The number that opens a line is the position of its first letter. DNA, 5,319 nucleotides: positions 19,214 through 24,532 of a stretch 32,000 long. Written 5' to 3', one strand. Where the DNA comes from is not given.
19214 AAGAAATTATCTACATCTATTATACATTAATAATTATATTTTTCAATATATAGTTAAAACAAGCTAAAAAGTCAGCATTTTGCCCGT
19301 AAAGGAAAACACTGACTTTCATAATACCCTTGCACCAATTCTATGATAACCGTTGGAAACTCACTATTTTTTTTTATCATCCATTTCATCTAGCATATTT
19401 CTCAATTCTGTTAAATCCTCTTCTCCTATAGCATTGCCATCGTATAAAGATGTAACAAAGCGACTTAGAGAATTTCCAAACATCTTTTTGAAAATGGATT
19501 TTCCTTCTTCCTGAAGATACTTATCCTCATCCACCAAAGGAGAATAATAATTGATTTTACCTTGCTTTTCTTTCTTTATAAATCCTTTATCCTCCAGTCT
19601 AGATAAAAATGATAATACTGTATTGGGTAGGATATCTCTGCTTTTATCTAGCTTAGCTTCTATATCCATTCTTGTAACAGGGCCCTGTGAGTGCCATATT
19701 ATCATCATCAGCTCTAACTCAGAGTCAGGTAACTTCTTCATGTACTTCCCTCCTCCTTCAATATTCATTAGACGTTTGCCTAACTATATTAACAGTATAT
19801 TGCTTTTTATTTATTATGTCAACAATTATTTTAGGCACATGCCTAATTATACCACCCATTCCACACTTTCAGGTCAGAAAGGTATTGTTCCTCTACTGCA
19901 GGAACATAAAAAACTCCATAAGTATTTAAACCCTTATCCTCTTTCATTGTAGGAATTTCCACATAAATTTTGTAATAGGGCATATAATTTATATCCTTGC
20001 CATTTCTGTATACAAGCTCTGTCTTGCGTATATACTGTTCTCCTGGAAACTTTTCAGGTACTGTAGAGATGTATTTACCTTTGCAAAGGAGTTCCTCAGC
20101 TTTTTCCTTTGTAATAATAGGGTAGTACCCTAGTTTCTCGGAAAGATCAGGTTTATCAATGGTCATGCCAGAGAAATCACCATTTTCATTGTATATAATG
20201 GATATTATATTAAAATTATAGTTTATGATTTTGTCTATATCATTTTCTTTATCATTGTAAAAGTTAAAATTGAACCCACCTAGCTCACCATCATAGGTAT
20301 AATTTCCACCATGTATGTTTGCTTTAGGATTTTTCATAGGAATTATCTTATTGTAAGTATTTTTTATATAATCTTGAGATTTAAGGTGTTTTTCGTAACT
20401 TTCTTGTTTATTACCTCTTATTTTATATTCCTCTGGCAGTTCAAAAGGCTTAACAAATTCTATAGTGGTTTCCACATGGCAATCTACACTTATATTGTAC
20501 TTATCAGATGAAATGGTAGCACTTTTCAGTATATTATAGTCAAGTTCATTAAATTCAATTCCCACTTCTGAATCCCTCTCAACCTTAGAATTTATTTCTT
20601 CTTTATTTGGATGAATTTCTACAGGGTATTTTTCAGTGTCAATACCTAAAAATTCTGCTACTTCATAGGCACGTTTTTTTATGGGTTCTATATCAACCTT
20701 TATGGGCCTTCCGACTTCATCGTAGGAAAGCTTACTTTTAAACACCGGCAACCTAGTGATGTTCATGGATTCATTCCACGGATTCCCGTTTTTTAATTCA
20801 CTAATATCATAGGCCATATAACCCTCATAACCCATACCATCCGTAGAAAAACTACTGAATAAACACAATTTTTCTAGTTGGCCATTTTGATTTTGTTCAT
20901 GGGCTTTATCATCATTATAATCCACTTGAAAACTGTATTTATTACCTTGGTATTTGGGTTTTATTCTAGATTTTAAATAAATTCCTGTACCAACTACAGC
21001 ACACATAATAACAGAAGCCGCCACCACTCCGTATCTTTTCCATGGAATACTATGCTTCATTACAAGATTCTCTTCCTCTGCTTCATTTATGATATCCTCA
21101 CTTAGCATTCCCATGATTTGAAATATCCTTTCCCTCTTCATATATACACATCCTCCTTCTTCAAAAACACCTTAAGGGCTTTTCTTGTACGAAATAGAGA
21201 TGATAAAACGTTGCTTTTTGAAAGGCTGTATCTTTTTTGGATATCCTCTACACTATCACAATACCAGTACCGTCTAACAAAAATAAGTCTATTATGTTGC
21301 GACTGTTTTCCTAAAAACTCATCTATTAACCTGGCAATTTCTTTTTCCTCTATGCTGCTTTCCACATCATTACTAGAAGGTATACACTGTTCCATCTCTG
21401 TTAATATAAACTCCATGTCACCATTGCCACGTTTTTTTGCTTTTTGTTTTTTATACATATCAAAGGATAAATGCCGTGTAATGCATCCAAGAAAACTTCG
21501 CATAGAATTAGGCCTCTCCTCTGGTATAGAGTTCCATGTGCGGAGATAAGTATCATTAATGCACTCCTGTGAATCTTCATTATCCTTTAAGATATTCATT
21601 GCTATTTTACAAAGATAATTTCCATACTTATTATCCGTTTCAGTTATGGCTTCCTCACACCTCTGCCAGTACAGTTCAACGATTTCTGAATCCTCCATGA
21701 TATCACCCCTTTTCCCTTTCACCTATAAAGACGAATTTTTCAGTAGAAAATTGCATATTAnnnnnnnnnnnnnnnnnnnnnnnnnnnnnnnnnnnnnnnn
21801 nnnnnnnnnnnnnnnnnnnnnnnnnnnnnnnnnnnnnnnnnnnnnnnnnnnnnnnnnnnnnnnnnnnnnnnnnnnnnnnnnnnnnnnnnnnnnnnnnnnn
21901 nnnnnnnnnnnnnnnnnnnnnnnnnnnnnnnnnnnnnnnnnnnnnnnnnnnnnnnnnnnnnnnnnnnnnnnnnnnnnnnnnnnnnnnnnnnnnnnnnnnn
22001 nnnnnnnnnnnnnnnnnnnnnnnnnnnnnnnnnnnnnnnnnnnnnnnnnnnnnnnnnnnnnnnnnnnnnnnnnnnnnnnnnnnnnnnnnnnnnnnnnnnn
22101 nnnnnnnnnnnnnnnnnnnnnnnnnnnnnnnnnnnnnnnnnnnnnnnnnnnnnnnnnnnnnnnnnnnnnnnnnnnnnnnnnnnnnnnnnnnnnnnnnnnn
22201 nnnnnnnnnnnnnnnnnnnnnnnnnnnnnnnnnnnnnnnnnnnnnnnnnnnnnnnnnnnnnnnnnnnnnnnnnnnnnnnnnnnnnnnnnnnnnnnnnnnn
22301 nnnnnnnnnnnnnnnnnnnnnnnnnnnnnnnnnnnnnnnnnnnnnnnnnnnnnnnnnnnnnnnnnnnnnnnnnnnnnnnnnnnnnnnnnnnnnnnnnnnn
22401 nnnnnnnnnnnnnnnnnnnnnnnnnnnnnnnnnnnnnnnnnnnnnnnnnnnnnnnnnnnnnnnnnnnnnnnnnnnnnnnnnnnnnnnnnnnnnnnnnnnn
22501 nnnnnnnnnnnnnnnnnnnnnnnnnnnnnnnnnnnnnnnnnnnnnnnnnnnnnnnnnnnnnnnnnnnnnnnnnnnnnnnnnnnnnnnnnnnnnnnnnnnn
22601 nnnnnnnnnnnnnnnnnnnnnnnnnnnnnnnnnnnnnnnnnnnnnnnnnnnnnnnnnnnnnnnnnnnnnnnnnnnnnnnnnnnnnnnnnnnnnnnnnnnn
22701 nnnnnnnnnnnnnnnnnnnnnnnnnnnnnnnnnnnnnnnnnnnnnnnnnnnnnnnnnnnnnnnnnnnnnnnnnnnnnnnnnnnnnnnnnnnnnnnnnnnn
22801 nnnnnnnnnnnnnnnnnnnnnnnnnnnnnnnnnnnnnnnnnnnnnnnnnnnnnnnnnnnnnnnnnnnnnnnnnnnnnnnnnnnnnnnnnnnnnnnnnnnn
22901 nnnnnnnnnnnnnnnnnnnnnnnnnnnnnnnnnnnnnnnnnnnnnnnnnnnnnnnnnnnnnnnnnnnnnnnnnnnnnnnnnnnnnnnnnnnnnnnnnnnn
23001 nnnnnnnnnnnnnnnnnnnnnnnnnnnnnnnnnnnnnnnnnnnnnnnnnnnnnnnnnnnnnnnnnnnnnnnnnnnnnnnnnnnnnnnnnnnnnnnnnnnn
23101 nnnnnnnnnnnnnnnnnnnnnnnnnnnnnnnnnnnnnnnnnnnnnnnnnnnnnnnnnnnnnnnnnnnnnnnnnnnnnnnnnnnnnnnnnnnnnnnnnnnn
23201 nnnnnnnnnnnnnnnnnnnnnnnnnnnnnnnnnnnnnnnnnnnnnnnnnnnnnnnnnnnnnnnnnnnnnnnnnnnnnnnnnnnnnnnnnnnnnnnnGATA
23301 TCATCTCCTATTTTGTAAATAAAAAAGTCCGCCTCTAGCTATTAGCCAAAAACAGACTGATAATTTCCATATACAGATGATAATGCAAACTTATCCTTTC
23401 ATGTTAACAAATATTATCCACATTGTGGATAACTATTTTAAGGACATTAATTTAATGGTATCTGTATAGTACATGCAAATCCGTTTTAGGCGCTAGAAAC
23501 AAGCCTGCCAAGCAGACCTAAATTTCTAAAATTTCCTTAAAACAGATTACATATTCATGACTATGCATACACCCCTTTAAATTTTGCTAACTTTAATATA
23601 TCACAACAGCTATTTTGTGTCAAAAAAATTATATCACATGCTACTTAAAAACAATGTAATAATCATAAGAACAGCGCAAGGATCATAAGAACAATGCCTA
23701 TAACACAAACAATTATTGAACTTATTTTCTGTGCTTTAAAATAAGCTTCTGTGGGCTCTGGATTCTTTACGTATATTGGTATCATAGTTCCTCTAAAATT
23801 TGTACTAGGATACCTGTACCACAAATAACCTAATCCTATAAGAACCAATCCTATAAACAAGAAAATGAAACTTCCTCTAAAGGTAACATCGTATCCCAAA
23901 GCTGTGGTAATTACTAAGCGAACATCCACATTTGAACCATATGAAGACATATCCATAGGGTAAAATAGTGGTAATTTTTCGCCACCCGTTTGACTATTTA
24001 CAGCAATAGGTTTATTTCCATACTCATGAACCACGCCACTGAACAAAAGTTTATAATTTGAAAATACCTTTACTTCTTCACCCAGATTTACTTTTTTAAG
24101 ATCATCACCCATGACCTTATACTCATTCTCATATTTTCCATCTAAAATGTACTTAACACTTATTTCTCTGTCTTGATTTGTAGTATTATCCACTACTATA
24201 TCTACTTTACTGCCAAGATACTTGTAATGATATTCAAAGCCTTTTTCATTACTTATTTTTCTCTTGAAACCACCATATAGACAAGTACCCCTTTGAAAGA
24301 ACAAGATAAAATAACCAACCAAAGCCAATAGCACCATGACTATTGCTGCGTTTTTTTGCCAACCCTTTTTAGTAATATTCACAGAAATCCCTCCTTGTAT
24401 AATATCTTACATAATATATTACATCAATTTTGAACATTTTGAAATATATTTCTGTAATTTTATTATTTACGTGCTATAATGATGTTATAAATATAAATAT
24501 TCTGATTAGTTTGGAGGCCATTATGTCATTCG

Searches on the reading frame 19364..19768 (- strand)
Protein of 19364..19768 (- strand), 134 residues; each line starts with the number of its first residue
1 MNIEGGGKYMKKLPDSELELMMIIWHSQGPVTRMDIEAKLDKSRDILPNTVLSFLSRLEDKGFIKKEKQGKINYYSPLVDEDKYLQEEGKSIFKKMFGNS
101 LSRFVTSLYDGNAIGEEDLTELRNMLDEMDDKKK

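Call 4: search_protein_families(library=ncbifam, proteins=[window:19364-19768:-], max_evalue=1)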
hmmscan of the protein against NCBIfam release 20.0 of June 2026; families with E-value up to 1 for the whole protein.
window:19364-19768:- (134 aa): 14 families
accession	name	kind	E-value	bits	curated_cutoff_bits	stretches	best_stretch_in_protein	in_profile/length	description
TIGR02698.1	CopY_TcrY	equivalog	1.7e-17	63.9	121.95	1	13-129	2-117/130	CopY/TcrY family copper transport repressor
NF012168.1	BlaI_of_BCL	exception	7.6e-17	61.4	180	1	10-128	3-120/121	penicillinase repressor BlaI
NF000243.1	MecI_of_mecA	exception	7.1e-12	45.6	250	1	15-127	10-121/123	mecA-type methicillin resistance repressor MecI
NF000244.1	MecI_of_mecC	exception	1.4e-11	44.4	250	1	15-129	10-123/125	mecC-type methicillin resistance repressor MecI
NF000186.1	BlaI_of_MRSA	exception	4.4e-11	42.9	250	1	16-131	11-125/126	penicillinase repressor BlaI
NF040939.2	trans_reg_lrs14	equivalog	0.00047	20.2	90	1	10-70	16-72/103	Lrs14 family HTH-type transcriptional regulator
NF053606.1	Sta1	subfamily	0.0047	17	80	1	12-71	17-71/100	Sta1 family transcriptional regulator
NF038232.1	STM3845_fam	equivalog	0.013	15.2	100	1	29-89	196-258/277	retron St85 family effector protein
TIGR04302.1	geo_PqqD_fam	equivalog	0.02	15.3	100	1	38-65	74-101/102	GeoRSP system PqqD family peptide chaperone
NF052638.1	TransRegOhrRVib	equivalog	0.023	14.4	200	1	20-97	42-116/141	transcriptional regulator OhrR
TIGR02277.1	PaaX_trns_reg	equivalog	0.026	14.1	264.55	1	49-96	35-82/279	phenylacetic acid degradation operon negative regulatory protein PaaX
NF033788.1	HTH_metalloreg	subfamily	0.033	14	55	1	49-76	40-67/77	metalloregulator ArsR/SmtB family transcription factor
TIGR01884.1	cas_HTH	subfamily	0.11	11.9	60.2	1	12-72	139-195/202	CRISPR-associated CARF protein Csa3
NF047508.1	VWA_BatA_Lepto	exception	0.12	11.4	380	1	33-72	94-132/315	VWA domain-containing protein BatA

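Call 5: search_protein_families(library=pfam, proteins=[window:19364-19768:-], max_evalue=0.1)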
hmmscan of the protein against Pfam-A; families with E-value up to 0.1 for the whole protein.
window:19364-19768:- (134 aa): 5 families
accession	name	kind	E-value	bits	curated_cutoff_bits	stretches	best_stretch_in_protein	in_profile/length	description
PF03965.22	Penicillinase_R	-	1.5e-26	93.4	22.6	1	15-128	3-115/115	Penicillinase repressor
PF03962.21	Mnd1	-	2.7e-05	24.8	23.5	1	34-75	15-56/60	Mnd1 HTH domain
PF01047.28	MarR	-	0.004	17.5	24.6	1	15-68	3-51/59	MarR family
PF01978.25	TrmB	-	0.017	15.4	25.6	1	31-76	23-63/68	Sugar-specific transcriptional regulator TrmB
PF08461.16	HTH_12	-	0.081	13.3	21.4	0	19-70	2-54/66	Ribonuclease R winged-helix domain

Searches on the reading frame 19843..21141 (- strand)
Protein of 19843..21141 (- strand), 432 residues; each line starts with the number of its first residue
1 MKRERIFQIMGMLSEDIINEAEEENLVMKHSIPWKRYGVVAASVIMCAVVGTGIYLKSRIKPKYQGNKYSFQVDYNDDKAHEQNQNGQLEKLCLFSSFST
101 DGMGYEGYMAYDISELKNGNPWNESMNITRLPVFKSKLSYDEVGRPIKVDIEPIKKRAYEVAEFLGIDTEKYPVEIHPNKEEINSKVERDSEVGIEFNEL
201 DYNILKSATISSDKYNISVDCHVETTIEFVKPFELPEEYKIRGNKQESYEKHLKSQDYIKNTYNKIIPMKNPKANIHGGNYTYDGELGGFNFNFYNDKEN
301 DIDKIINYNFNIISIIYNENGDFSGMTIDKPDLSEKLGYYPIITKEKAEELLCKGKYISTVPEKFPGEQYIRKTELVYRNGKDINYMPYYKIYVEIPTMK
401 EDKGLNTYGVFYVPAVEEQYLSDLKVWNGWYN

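Call 4: search_protein_families(library=ncbifam, proteins=[window:19843-21141:-], max_evalue=1)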
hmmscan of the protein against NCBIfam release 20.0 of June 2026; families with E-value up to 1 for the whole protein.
window:19843-21141:- (432 aa): 1 family
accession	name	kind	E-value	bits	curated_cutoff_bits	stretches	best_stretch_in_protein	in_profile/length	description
TIGR02090.1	LEU1_arch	subfamily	0.015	14.4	484.75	1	182-261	44-123/363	isopropylmalate/citramalate/homocitrate synthases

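Call 5: search_protein_families(library=pfam, proteins=[window:19843-21141:-], max_evalue=0.1)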
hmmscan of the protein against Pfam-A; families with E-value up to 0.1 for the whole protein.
window:19843-21141:- (432 aa): 0 families

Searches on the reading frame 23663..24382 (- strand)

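Call 56: search_protein_families(library=pfam, proteins=[window:23663-24382:-], max_evalue=0.01)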
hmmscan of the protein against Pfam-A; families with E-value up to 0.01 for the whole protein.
window:23663-24382:- (239 aa): 1 family
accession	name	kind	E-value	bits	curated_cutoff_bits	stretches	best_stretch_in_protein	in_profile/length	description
PF00335.26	Tetraspanin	-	0.0026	17.9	32.1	0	171-238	9-63/225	Tetraspanin family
